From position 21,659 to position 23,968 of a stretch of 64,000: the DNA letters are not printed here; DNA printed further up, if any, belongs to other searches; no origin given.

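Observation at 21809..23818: Triple fusion protein: LicC/PntC-like nucleotidyltransferase + HxGH cytidylyltransferase + PEP mutase in one 669-aa polypeptide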

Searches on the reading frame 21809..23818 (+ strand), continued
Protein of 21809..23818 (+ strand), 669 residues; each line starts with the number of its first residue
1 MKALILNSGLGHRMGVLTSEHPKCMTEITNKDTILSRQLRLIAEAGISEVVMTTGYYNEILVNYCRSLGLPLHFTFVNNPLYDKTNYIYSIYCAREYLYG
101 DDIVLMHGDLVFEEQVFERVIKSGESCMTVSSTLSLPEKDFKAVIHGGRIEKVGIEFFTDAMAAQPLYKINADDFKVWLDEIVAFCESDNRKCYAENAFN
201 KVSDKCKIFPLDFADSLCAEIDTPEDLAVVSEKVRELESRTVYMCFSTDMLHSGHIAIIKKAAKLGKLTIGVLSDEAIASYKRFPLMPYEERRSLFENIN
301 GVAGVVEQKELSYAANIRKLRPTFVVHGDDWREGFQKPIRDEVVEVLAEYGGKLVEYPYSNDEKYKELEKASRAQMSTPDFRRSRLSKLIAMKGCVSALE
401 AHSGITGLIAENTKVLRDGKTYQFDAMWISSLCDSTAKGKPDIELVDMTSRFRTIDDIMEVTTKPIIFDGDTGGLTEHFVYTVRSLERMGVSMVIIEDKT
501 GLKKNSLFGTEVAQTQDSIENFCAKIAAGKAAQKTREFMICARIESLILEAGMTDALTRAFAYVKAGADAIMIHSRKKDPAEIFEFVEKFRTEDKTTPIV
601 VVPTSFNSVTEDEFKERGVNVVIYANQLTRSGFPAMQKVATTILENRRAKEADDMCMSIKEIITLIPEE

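Call 25: find_encoding_contigs(protein=P0036, flank=10000, max_places=2)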
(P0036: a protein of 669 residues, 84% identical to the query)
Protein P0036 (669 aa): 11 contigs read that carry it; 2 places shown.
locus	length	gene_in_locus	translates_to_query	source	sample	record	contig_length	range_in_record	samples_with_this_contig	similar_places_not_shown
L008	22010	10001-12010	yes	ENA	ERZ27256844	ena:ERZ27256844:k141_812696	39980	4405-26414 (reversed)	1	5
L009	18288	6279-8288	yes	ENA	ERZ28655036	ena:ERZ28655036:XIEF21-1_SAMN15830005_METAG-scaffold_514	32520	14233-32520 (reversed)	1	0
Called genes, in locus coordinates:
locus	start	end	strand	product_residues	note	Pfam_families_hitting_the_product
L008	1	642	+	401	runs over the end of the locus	PF13439:Glyco_transf_4, PF00534:Glycos_transf_1, PF13692:Glyco_trans_1_4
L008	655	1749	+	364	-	PF14897:EpsG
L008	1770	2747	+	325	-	PF00535:Glycos_transf_2, PF10111:Glyco_tranf_2_2, PF13641:Glyco_tranf_2_3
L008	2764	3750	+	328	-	-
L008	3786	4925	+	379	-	PF20706:GT4-conflict (weak), PF00534:Glycos_transf_1, PF13692:Glyco_trans_1_4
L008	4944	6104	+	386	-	PF13439:Glyco_transf_4 (faint), PF20706:GT4-conflict (weak), PF00534:Glycos_transf_1, PF13692:Glyco_trans_1_4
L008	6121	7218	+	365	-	PF00535:Glycos_transf_2, PF10111:Glyco_tranf_2_2, PF13641:Glyco_tranf_2_3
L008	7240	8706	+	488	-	PF01943:Polysacc_synt, PF13440:Polysacc_synt_3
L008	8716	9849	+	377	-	PF04464:Glyphos_transf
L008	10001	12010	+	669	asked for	PF00483:NTP_transferase (weak), PF12804:NTP_transf_3, PF20202:DUF6564 (weak), PF01467:CTP_transf_like, PF13714:PEP_mutase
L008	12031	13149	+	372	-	PF00465:Fe-ADH, PF13685:Fe-ADH_2, PF25137:ADH_Fe_C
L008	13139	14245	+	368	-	PF02776:TPP_enzyme_N, PF02775:TPP_enzyme_C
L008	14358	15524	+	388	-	PF13692:Glyco_trans_1_4 (weak)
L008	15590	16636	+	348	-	PF01073:3Beta_HSD, PF01370:Epimerase, PF02719:Polysacc_synt_2, PF04321:RmlD_sub_bind (weak), PF07993:NAD_binding_4, PF16363:GDP_Man_Dehyd, PF13460:NAD_binding_10, PF08485:Polysacc_syn_2C, +2 more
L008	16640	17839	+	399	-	PF01370:Epimerase, PF02719:Polysacc_synt_2 (faint), PF04321:RmlD_sub_bind (faint), PF14667:Polysacc_synt_C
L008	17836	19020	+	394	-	PF02350:Epimerase_2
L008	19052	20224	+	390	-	PF14907:NTP_transf_5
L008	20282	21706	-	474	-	PF00860:Xan_ur_permease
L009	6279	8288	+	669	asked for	PF00483:NTP_transferase (weak), PF12804:NTP_transf_3, PF20202:DUF6564 (weak), PF01467:CTP_transf_like, PF13714:PEP_mutase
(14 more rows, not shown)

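Call 26: search_protein_representatives(protein=window:21809-23815:+)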
Query: 669 residues. Proteins with E-value up to 0.001 (for the whole library): 10925; up to 1e-10: 3736; up to 1e-30: 728. The best 150 are listed.
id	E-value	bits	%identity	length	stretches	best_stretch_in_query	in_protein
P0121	0.0e+00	1087.4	71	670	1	1-669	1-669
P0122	3.9e-184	629.7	59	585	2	229-669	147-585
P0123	9.9e-181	618.5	63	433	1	240-669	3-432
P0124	2.9e-167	574.0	62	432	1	240-668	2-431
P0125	6.0e-152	523.4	61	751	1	1-375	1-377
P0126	9.0e-141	486.5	54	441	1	238-667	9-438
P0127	1.9e-140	485.4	60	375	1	1-369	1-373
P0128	2.9e-140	484.8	52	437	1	240-668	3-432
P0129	1.2e-139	482.8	60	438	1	1-350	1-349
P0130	3.2e-120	418.6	56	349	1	106-434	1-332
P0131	1.2e-119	416.7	49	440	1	248-667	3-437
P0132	3.1e-119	415.4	46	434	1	238-667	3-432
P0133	4.0e-118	411.7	47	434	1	240-668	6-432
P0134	8.9e-117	407.2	49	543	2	353-667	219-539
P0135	3.8e-115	401.9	60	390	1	240-541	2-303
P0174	2.3e-82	293.5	36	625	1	241-664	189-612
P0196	6.4e-77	275.6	41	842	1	243-668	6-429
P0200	3.6e-76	273.1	56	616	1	1-233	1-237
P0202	2.6e-75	270.3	40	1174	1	249-668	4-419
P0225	2.5e-66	240.6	50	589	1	1-234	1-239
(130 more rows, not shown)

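Call 27: search_protein_families(library=pfam, proteins=[P0121, P0122, P0125, P0127, P0129, P0174, P0200, P0225, P0196, P0202], max_evalue=0.0001)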
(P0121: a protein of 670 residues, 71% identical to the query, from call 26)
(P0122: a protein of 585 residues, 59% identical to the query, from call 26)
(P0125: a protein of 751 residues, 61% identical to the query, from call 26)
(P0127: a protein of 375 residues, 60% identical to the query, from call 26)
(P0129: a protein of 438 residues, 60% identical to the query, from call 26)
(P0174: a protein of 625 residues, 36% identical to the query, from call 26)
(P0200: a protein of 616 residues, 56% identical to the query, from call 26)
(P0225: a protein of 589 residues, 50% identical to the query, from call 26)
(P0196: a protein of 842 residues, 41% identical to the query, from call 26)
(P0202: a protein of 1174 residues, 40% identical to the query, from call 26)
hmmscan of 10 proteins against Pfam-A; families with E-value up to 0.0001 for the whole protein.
P0121 (670 aa): 4 families
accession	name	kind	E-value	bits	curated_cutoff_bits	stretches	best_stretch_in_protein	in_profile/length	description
PF13714.12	PEP_mutase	-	8e-53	179.9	31.5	1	390-643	4-239/240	Phosphoenolpyruvate phosphomutase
PF01467.32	CTP_transf_like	-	1.7e-09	38.5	21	1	249-342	7-101/133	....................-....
PF12804.13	NTP_transf_3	-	6.1e-09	36.7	27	1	3-124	1-111/160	MobA-like NTP transferase domain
PF00483.29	NTP_transferase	-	2.4e-06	27.7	21.2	1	2-124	1-124/245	Nucleotidyl transferase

P0122 (585 aa): 2 families
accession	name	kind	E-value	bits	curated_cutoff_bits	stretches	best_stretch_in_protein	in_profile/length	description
PF13714.12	PEP_mutase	-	8.3e-53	179.8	31.5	1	310-560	9-240/240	Phosphoenolpyruvate phosphomutase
PF01467.32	CTP_transf_like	-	1.4e-16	61.4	21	1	165-257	7-100/133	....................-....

P0125 (751 aa): 7 families
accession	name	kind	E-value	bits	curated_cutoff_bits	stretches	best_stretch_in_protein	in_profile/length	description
PF00465.25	Fe-ADH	-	2.8e-37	128.3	31.3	1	381-539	5-168/168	Iron-containing alcohol dehydrogenase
PF25137.1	ADH_Fe_C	-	3.4e-20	73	27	1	552-746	3-193/194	Fe-containing alcohol dehydrogenase family, C-terminal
PF01467.32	CTP_transf_like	-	9.5e-14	52.2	21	1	251-345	7-102/133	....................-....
PF12804.13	NTP_transf_3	-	2.5e-10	41.2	27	1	3-122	1-110/160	MobA-like NTP transferase domain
PF13685.12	Fe-ADH_2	-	1.2e-09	38.8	28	1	390-546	10-149/149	Iron-containing alcohol dehydrogenase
PF00483.29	NTP_transferase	-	3e-09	37.3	21.2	1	2-124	1-126/245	Nucleotidyl transferase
PF20202.4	DUF6564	-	1.5e-07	31.8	25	1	31-132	14-121/230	Domain of unknown function (DUF6564)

P0127 (375 aa): 4 families
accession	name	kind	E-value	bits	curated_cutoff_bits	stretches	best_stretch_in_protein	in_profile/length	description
PF12804.13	NTP_transf_3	-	4.6e-11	43.6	27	1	3-122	1-110/160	MobA-like NTP transferase domain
PF01467.32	CTP_transf_like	-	6e-10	39.9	21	1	253-347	7-102/133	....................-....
PF20202.4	DUF6564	-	1.5e-08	35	25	1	26-153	9-141/230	Domain of unknown function (DUF6564)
PF00483.29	NTP_transferase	-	2.6e-08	34.2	21.2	1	2-124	1-129/245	Nucleotidyl transferase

P0129 (438 aa): 3 families
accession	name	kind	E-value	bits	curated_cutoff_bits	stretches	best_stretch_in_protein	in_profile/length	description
PF01467.32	CTP_transf_like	-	1.2e-11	45.3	21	1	247-340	6-100/133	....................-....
PF12804.13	NTP_transf_3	-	4e-09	37.3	27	1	3-124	1-112/160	MobA-like NTP transferase domain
PF00483.29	NTP_transferase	-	1.4e-06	28.5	21.2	1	2-115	1-120/245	Nucleotidyl transferase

P0174 (625 aa): 3 families
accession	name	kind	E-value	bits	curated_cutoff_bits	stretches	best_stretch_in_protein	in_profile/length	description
PF13714.12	PEP_mutase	-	3.9e-41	141.6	31.5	1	344-592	11-240/240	Phosphoenolpyruvate phosphomutase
PF01467.32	CTP_transf_like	-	3e-09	37.6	21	1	195-317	5-131/133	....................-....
PF01966.28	HD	-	1.7e-08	35.2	22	1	30-98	3-89/116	HD domain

P0200 (616 aa): 5 families
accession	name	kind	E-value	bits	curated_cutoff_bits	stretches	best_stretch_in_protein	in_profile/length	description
PF00465.25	Fe-ADH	-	9.8e-37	126.6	31.3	1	254-411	4-167/168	Iron-containing alcohol dehydrogenase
PF25137.1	ADH_Fe_C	-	6.7e-26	91.6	27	1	425-615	3-193/194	Fe-containing alcohol dehydrogenase family, C-terminal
PF00483.29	NTP_transferase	-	1.2e-12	48.4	21.2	1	2-118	1-119/245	Nucleotidyl transferase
PF12804.13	NTP_transf_3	-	2e-10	41.5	27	1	3-127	1-116/160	MobA-like NTP transferase domain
PF13685.12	Fe-ADH_2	-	4.2e-09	37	28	1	259-347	5-95/149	Iron-containing alcohol dehydrogenase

P0225 (589 aa): 6 families
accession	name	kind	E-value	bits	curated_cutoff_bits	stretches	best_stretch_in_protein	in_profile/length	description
PF00465.25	Fe-ADH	-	2.4e-29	102.5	31.3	1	240-379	10-168/168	Iron-containing alcohol dehydrogenase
PF25137.1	ADH_Fe_C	-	9.2e-21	74.8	27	1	391-580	2-192/194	Fe-containing alcohol dehydrogenase family, C-terminal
PF00483.29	NTP_transferase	-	8.6e-12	45.6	21.2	1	3-116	2-116/245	Nucleotidyl transferase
PF13685.12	Fe-ADH_2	-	6.2e-11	43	28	1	239-386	5-149/149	Iron-containing alcohol dehydrogenase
PF12804.13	NTP_transf_3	-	3.3e-10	40.8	27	1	4-134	2-124/160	MobA-like NTP transferase domain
PF20202.4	DUF6564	-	1.9e-05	24.8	25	1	29-132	12-120/230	Domain of unknown function (DUF6564)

P0196 (842 aa): 4 families
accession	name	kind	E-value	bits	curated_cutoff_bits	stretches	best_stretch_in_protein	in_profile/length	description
PF13714.12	PEP_mutase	-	1.4e-51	175.8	31.5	1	154-405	3-240/240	Phosphoenolpyruvate phosphomutase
PF02775.26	TPP_enzyme_C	-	2.1e-19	70.2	21.9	1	682-804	25-150/151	Thiamine pyrophosphate enzyme, C-terminal TPP binding domain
PF01467.32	CTP_transf_like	-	9.4e-17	61.9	21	1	12-131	7-132/133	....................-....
PF02776.23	TPP_enzyme_N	-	5.9e-16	58.7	26.8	1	457-566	6-107/119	Thiamine pyrophosphate enzyme, N-terminal TPP binding domain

P0202 (1174 aa): 5 families
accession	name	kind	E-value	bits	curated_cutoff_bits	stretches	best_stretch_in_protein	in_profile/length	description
PF13714.12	PEP_mutase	-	3.5e-49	168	31.5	1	140-394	2-239/240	Phosphoenolpyruvate phosphomutase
PF00266.25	Aminotran_5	-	1.2e-17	64.4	21.5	1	943-1140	138-339/371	Aminotransferase class-V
PF02776.23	TPP_enzyme_N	-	3.7e-17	62.6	26.8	1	441-543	11-108/119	Thiamine pyrophosphate enzyme, N-terminal TPP binding domain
PF02775.26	TPP_enzyme_C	-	1.1e-15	58.2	21.9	1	660-771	27-149/151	Thiamine pyrophosphate enzyme, C-terminal TPP binding domain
PF01467.32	CTP_transf_like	-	3.2e-14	53.7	21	1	4-122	7-132/133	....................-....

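Call 56: find_related_loci(query=P0200, collection=metagenome_contigs, flank=10000)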
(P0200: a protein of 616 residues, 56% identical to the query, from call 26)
Query P0200 (616 aa) in metagenome_contigs; peptide patterns used: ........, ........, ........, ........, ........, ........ (x = any residue, [..] = any of these).
44 stretches matched a pattern, but none encodes a relative of the query by tblastn (E <= 1e-3).

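Call 58: find_related_loci(query=A3, collection=metagenome_contigs, flank=10000)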
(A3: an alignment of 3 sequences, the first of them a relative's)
Query A3 (616 aa) in metagenome_contigs; peptide patterns used: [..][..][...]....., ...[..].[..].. (x = any residue, [..] = any of these).
600 stretches matched a pattern (row limit reached: there are more); 483 encode a relative of the query (tblastn E <= 1e-3); the best 80 are kept; 80 distinct loci.
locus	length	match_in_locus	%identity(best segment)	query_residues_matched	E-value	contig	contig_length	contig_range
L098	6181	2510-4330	46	1-616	2e-177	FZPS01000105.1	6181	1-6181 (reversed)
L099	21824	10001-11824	44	1-616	1e-163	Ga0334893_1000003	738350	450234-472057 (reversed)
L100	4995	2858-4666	44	1-616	1e-160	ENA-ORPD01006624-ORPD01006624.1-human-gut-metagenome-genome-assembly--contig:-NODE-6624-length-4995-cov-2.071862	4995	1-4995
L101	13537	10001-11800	42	1-616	8e-156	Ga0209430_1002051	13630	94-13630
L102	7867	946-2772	41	1-616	3e-155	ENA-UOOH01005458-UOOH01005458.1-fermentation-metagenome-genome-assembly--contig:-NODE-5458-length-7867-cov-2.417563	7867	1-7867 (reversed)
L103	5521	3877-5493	47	1-552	7e-151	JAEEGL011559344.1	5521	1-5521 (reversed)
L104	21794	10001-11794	43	1-616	4e-149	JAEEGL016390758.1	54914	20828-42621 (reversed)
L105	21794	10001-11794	43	1-616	5e-144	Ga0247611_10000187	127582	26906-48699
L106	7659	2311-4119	41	1-616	4e-144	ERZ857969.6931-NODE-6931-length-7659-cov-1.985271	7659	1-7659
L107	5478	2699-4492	42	1-615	1e-143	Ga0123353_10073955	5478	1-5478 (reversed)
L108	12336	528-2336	40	1-616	1e-140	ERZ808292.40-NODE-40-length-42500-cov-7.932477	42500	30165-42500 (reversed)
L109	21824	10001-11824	43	1-616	6e-160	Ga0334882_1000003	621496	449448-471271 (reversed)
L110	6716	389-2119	41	1-616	7e-139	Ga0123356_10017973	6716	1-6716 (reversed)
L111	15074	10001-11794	40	1-616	2e-131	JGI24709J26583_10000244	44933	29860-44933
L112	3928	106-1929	38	1-616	2e-132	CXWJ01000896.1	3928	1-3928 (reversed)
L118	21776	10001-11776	38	1-612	2e-121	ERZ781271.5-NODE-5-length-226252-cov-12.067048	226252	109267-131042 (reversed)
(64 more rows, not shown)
